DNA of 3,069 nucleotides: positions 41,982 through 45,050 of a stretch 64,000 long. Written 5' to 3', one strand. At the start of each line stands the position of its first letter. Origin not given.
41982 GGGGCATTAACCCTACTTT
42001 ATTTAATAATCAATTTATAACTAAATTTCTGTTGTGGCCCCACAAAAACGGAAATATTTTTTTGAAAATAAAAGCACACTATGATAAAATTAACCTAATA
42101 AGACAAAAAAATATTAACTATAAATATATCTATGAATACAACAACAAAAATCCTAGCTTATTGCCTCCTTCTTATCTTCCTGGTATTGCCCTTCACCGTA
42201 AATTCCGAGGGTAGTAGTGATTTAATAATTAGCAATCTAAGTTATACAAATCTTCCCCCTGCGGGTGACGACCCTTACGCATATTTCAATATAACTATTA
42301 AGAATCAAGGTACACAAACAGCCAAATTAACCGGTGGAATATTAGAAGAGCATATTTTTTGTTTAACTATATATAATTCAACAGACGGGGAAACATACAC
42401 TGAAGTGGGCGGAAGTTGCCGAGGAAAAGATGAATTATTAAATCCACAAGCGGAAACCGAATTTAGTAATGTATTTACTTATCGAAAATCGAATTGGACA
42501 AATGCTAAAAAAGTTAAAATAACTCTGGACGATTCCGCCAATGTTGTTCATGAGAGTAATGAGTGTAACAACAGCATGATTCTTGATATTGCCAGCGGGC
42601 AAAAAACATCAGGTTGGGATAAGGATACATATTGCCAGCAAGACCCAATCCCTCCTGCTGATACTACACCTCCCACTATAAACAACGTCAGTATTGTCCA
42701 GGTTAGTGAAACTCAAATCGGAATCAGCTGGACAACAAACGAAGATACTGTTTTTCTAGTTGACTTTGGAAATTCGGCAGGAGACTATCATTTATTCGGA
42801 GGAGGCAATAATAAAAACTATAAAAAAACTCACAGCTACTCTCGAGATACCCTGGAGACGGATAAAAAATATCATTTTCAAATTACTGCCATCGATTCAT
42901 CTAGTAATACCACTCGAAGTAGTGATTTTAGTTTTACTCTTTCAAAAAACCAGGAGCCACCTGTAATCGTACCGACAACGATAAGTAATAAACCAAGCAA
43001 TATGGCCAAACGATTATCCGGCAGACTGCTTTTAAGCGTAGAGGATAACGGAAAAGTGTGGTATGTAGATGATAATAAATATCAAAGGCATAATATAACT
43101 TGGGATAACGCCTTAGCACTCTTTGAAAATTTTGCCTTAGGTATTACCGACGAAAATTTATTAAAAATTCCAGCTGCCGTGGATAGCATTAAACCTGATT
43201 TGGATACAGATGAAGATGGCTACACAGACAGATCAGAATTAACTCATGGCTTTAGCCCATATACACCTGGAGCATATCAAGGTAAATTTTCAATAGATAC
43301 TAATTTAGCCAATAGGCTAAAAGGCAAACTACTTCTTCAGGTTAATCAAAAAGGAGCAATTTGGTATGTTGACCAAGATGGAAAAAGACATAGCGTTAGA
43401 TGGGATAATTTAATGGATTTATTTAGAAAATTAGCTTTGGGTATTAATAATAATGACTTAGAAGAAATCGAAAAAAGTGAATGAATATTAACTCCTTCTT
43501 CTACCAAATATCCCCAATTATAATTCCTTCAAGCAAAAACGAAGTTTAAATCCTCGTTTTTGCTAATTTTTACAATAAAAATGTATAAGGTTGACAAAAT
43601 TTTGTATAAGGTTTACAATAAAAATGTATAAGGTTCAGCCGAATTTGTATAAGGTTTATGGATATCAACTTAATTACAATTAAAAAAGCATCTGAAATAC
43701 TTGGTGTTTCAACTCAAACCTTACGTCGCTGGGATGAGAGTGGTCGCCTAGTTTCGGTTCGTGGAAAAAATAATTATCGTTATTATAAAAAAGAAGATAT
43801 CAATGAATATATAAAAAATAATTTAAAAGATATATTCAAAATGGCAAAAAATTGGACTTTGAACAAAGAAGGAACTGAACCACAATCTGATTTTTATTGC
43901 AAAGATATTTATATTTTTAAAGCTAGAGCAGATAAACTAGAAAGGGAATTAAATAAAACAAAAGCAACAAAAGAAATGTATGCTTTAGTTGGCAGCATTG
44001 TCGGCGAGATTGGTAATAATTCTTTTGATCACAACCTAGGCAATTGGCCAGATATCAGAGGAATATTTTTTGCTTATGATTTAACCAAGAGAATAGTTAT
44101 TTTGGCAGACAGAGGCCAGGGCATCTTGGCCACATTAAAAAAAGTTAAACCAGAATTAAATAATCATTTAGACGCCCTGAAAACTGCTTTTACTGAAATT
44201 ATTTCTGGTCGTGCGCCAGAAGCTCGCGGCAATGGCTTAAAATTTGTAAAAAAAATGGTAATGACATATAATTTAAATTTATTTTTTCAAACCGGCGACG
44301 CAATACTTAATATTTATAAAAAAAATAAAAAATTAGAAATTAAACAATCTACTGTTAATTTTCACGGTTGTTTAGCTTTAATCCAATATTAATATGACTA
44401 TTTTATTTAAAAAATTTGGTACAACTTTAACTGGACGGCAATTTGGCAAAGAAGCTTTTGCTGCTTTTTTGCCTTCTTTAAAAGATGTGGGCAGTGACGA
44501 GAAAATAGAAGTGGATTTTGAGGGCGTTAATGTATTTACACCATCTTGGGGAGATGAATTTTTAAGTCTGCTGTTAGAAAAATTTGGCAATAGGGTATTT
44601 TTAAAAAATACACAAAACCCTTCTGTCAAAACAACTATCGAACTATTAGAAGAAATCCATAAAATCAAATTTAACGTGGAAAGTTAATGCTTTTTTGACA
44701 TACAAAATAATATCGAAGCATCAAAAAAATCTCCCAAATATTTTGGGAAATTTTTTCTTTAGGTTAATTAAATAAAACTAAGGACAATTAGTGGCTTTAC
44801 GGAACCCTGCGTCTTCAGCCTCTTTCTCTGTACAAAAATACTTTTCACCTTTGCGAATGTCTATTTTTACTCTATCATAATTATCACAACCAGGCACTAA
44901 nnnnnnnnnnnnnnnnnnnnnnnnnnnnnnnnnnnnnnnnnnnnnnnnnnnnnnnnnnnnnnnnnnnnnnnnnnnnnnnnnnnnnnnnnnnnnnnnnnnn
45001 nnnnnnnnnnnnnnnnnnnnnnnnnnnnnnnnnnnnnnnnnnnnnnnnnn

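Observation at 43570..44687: MerR-type HTH fused to an anti-sigma-like GHKL ATPase, co-transcribed with a DUF4325 STAS-like protein behind an iteron-rich promoter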

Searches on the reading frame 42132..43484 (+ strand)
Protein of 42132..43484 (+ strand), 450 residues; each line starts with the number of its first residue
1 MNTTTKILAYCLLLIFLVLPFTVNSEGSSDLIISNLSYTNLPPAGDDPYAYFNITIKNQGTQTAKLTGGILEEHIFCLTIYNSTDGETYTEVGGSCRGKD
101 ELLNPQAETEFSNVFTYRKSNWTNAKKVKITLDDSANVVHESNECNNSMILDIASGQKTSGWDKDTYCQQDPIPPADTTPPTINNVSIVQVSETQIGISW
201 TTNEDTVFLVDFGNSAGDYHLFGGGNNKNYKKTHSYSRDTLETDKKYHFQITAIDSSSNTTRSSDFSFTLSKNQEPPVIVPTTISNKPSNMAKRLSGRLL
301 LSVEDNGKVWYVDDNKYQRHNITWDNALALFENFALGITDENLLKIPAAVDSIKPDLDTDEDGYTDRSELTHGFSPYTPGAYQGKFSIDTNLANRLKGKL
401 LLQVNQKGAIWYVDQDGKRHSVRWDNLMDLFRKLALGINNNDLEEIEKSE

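Call 3: search_protein_families(library=pfam, proteins=[window:42132-43484:+], max_evalue=1)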
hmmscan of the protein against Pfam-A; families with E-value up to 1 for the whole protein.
window:42132-43484:+ (450 aa): 8 families
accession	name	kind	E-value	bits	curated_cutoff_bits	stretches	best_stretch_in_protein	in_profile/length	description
PF00041.27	fn3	-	6.1e-05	23.6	25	1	180-265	2-80/84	Fibronectin type III domain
PF16656.11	Pur_ac_phosph_N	-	0.0016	19.4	30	1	185-269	5-92/93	Purple acid Phosphatase, N-terminal domain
PF18884.5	TSP3_bac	-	0.0044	17.3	25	1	358-373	1-16/22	Bacterial TSP3 repeat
PF07705.17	CARDB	-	0.0091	16.6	22.7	1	29-148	2-98/101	CARDB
PF24893.1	DUF7743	-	0.037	14.1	27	1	176-282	2-109/120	Domain of unknown function (DUF7743)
PF24316.1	Tli3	-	0.039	14.7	27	1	305-349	26-70/129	T6SS Tli3 immunity protein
PF23668.1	CUB_CDCP1_2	-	0.051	13.8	27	1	110-175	14-79/108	CDCP1 CUB domain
PF25814.1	fn3_SORL1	-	0.08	13.4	27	1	181-254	3-72/90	SORL1-like, fn3 domain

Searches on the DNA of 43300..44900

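Call 83: search_rna_families(source=window, start=43300, end=44900, threshold=evalue, max_evalue=1)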
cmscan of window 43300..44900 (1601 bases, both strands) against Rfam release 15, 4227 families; matches with E-value up to 1: 0.
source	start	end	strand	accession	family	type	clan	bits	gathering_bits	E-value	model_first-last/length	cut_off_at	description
